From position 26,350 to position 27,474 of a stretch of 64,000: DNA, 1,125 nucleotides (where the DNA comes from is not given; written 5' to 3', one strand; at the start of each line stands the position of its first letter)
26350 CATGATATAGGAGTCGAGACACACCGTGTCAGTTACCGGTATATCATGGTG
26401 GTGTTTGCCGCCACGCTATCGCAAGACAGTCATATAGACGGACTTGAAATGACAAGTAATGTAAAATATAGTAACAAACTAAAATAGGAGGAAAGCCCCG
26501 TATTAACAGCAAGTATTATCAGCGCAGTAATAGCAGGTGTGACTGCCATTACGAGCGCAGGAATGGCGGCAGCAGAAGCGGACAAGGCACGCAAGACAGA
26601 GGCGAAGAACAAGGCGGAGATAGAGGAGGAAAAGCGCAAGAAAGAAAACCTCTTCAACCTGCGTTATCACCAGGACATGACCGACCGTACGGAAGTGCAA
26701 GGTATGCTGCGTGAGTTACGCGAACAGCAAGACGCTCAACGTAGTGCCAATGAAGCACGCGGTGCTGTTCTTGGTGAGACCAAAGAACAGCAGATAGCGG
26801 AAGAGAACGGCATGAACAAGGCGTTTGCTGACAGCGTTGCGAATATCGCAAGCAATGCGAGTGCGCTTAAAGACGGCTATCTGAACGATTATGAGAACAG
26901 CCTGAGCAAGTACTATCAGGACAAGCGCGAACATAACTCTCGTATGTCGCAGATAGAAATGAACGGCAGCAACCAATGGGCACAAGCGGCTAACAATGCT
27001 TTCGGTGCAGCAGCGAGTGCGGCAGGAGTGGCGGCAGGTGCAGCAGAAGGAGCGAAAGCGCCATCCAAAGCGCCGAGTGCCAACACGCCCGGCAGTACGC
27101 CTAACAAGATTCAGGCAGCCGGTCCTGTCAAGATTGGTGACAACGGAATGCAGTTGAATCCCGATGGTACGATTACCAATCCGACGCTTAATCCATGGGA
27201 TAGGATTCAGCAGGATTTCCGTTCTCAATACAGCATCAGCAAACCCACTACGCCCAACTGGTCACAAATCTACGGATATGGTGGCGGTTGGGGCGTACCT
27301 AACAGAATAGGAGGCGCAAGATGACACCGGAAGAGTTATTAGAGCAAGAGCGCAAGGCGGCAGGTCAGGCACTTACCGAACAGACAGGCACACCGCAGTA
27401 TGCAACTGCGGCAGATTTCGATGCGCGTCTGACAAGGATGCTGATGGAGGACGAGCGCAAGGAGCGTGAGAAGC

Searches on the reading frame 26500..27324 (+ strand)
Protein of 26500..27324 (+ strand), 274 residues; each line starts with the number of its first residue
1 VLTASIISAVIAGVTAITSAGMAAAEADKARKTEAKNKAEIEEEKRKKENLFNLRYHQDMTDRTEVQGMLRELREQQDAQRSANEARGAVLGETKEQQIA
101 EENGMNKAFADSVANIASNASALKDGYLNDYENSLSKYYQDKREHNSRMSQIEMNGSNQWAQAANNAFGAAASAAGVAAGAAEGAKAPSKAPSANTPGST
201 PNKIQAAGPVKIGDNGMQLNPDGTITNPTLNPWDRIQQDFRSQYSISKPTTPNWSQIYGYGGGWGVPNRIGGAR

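Call 54: find_homologous_proteins(query=window:26500-27324:+, max_evalue=0.001)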
Query window:26500-27324:+ (274 aa): 37 proteins with E <= 0.001 among 7859 candidates.
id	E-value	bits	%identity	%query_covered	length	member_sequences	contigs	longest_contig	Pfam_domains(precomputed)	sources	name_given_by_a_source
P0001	2.0e-159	547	100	92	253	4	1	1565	-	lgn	-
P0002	4.0e-95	336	65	83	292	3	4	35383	-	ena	-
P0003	1.8e-93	331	62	83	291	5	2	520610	-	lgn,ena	-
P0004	2.4e-90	321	60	85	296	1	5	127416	-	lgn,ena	-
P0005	5.6e-90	320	62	83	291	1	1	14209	-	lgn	-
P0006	7.5e-90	319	63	85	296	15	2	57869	-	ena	-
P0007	8.4e-90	319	64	84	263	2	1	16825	-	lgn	-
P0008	8.8e-89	316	95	51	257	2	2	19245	-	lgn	-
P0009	1.5e-88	315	59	95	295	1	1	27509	-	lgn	-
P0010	4.4e-87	310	63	84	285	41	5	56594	-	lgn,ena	-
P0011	7.7e-84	299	78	51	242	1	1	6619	-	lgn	-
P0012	1.1e-74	269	77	61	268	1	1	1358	-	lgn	-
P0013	3.3e-72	261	75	66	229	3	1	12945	-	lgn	-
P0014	1.3e-70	256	53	89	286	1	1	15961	-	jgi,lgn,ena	-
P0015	6.9e-70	254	67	69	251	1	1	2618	-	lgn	-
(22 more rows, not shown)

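Call 57: find_encoding_contigs(protein=P0011, flank=10000, max_places=4)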
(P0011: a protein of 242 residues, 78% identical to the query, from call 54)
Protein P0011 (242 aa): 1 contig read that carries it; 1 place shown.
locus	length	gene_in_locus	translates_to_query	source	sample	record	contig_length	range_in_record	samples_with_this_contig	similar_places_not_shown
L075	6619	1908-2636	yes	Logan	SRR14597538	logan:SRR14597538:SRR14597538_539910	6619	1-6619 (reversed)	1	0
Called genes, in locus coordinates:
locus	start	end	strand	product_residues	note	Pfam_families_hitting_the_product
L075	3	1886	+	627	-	?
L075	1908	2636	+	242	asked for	-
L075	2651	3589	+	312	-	-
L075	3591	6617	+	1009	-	?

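Call 58: find_encoding_contigs(protein=P0008, flank=10000, max_places=4)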
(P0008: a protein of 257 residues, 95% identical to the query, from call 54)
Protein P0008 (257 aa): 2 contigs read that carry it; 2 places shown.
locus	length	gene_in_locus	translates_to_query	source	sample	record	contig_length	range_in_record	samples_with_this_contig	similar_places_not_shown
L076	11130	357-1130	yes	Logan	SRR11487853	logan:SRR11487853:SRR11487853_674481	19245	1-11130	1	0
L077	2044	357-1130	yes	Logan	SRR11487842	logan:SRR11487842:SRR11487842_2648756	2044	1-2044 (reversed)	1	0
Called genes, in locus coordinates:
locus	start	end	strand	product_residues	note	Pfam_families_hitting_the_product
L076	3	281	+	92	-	?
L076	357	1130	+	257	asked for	-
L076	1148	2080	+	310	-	-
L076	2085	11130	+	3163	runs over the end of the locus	PF18809:PBECR1 (weak), PF18762:Kinase-PolyVal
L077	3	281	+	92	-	?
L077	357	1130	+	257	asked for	-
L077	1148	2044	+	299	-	?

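Call 62: search_protein_families(library=pfam, proteins=[window:26500-27324:+], max_evalue=1)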
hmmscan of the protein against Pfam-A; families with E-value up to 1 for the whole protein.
window:26500-27324:+ (274 aa): 1 family
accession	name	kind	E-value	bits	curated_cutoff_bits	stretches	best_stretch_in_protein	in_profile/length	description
PF21934.1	Yop-YscD_ppl_3rd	-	0.098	12.9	24.3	1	210-245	19-54/64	YscD/CdsD-like Bon-like domain 3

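Call 63: search_protein_families(library=phrogs, proteins=[window:26500-27324:+], max_evalue=1)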
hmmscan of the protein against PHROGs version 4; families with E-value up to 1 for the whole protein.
window:26500-27324:+ (274 aa): 1 family
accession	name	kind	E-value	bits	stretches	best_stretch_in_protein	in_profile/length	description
phrog_6664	-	unknown function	0.22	13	1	7-90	7-86/97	-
